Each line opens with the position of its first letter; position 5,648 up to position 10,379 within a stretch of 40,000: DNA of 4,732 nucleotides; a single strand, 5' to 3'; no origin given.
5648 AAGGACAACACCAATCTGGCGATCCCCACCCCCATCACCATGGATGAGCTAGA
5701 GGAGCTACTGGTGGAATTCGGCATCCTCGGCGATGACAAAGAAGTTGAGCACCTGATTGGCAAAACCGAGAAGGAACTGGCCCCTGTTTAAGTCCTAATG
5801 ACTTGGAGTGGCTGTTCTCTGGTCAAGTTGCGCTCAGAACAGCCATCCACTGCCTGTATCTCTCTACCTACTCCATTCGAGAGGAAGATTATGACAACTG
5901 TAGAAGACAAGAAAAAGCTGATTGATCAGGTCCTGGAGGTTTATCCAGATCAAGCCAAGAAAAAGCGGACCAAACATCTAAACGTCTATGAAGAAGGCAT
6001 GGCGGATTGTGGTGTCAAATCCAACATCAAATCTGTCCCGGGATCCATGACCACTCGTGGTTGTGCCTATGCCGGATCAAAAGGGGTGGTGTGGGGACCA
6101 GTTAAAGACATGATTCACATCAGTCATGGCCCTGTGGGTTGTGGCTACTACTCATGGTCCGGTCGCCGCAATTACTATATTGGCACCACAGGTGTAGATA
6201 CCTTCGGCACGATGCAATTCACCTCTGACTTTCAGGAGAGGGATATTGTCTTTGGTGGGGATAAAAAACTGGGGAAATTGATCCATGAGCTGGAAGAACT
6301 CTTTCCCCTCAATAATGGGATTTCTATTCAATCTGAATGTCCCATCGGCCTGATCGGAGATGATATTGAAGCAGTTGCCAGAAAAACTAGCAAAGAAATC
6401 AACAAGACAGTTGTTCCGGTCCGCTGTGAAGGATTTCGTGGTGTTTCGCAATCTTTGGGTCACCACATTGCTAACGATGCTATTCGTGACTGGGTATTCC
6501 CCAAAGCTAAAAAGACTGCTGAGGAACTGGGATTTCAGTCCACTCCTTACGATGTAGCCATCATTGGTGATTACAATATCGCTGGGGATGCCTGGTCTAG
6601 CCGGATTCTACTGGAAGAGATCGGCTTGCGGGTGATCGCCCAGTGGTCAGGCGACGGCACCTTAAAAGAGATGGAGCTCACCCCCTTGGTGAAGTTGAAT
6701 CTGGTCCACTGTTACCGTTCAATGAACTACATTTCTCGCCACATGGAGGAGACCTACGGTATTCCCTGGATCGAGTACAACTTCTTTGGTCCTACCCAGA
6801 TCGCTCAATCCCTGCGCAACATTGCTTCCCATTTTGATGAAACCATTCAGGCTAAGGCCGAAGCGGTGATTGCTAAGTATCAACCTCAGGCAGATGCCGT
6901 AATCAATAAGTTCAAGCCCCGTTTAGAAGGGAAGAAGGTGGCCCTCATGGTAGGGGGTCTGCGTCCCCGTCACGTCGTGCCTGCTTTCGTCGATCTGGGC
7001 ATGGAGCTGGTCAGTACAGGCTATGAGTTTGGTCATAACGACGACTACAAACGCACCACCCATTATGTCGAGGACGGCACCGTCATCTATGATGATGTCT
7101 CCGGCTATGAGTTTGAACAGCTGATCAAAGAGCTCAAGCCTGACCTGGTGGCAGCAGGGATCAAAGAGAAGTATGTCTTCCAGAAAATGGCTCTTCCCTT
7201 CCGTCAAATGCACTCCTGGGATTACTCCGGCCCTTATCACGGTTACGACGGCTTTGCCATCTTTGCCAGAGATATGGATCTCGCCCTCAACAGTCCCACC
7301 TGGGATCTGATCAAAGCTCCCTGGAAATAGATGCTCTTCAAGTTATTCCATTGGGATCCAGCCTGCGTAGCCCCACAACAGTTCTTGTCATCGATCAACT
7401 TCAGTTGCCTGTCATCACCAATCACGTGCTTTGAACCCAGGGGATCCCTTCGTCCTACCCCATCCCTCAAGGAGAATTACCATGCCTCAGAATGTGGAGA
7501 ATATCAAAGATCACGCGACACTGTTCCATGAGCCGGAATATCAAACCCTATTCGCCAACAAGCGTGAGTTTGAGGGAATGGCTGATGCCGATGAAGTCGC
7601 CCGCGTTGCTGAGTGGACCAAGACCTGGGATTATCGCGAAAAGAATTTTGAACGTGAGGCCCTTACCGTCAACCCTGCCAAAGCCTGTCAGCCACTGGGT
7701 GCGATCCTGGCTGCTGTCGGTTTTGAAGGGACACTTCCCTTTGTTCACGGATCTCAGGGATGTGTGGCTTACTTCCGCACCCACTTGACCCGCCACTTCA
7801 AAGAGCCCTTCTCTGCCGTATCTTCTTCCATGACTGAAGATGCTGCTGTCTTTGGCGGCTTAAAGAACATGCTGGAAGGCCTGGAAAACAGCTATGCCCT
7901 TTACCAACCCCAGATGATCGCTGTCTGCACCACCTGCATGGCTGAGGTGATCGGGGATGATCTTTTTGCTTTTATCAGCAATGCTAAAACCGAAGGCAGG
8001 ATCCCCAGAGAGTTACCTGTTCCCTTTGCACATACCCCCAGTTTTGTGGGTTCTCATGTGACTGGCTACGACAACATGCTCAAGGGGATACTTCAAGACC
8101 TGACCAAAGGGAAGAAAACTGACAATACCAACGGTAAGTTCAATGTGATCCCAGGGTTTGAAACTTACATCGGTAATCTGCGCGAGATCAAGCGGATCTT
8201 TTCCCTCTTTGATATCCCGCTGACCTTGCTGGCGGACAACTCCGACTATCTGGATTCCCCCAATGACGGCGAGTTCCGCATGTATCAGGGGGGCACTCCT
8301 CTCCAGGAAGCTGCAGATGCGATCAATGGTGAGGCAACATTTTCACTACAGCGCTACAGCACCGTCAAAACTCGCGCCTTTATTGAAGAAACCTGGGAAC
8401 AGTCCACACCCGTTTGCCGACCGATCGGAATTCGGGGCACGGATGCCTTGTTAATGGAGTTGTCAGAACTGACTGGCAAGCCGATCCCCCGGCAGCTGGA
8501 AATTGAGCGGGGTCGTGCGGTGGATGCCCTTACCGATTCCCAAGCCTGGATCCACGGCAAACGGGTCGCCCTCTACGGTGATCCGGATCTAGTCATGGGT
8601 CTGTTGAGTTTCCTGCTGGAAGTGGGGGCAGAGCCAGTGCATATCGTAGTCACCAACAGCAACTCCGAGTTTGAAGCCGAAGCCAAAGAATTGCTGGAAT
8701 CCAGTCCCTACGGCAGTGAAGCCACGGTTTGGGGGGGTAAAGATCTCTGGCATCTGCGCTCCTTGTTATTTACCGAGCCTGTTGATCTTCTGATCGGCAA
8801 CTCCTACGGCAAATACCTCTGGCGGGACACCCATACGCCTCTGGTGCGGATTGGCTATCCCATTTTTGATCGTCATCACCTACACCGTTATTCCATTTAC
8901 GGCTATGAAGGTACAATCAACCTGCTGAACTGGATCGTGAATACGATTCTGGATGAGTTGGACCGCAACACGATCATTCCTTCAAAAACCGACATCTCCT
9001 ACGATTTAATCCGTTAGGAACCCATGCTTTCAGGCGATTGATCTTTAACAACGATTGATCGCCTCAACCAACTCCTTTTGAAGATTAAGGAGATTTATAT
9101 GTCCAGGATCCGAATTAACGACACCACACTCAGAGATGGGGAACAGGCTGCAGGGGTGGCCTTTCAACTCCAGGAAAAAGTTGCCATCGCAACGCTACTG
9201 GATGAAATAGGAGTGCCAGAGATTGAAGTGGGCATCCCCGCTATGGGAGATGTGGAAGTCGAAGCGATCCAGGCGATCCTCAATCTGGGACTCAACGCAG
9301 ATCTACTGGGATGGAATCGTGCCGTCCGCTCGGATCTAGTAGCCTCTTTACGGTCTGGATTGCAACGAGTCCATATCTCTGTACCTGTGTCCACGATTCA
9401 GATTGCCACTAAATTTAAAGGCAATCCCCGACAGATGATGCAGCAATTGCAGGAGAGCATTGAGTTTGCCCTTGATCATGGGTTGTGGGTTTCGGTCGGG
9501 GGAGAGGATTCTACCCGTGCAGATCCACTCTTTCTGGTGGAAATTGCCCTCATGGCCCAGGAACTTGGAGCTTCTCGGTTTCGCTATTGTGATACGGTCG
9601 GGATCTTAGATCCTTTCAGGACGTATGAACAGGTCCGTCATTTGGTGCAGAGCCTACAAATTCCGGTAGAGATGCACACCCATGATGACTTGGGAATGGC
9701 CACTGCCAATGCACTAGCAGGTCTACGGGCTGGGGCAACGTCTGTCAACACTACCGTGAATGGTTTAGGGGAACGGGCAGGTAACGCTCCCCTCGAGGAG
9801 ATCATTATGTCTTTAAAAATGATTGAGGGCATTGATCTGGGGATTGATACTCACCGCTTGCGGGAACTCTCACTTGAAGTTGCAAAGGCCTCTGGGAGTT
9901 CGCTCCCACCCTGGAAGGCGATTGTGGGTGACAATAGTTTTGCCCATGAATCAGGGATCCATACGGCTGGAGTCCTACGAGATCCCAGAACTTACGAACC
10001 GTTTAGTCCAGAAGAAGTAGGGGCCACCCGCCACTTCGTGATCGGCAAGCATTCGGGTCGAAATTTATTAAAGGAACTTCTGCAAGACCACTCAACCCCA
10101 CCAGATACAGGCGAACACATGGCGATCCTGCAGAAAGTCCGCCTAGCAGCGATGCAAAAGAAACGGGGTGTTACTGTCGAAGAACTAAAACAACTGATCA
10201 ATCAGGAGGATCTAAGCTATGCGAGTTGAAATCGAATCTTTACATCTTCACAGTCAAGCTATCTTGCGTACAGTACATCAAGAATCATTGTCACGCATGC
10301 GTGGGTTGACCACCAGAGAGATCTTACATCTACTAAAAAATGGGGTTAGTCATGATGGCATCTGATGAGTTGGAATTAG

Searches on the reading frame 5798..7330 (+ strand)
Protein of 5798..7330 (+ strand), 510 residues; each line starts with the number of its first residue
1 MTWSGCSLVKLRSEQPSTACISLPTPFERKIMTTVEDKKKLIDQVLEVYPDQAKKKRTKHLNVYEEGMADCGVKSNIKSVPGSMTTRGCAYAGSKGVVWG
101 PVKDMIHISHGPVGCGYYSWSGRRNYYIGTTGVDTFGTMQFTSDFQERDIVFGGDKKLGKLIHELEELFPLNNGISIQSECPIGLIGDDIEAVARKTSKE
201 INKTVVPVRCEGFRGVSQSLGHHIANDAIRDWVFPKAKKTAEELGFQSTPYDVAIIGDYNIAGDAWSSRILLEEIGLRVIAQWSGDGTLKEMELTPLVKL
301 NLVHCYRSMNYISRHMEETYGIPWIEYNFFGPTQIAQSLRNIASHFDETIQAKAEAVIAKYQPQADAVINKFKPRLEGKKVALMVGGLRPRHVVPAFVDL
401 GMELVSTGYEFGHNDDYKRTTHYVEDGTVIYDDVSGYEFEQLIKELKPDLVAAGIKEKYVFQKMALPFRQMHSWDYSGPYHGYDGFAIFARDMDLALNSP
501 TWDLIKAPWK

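Call 13: search_protein_families(library=pfam, proteins=[window:5798-7330:+], max_evalue=0.00001)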
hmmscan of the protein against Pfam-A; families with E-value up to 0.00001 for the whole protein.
window:5798-7330:+ (510 aa): 1 family
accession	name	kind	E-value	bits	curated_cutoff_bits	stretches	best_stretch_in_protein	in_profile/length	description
PF00148.24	Oxidored_nitro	-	8.6e-92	308.5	28.6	1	89-496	1-397/399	Nitrogenase component 1 type Oxidoreductase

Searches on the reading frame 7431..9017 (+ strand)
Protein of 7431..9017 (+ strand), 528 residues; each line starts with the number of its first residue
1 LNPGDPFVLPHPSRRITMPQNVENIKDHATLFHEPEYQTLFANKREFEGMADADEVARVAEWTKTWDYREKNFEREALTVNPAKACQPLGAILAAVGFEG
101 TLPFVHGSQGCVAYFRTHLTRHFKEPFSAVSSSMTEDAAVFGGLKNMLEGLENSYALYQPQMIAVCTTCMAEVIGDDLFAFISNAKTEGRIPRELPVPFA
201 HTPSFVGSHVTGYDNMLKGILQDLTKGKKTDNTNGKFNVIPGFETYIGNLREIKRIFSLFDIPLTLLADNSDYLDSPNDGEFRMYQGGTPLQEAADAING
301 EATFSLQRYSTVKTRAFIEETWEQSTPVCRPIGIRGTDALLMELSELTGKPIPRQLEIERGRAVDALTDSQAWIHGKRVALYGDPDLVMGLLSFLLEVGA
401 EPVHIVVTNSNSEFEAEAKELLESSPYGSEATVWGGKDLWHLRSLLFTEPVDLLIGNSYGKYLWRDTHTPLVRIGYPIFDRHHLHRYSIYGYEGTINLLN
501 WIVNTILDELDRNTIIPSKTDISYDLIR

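Call 13: search_protein_families(library=pfam, proteins=[window:7431-9017:+], max_evalue=0.00001)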
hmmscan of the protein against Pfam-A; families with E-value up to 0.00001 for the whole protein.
window:7431-9017:+ (528 aa): 2 families
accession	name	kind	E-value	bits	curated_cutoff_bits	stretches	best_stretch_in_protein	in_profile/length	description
PF00148.24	Oxidored_nitro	-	1.1e-128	429.9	28.6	1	86-506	1-398/399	Nitrogenase component 1 type Oxidoreductase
PF11844.13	DUF3364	-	7.1e-28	97.1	27.4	1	18-72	1-56/56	Domain of unknown function (DUF3364)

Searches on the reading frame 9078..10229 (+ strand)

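Call 13: search_protein_families(library=pfam, proteins=[window:9078-10229:+], max_evalue=0.00001)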
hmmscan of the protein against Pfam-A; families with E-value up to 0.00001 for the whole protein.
window:9078-10229:+ (383 aa): 2 families
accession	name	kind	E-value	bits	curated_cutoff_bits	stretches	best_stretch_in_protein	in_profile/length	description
PF00682.25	HMGL-like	-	2.5e-78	263.5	29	1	11-265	2-257/260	HMGL-like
PF22617.1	HCS_D2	-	6.4e-22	78.2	27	1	282-361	1-81/82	Homocitrate synthase post-HMGL domain-like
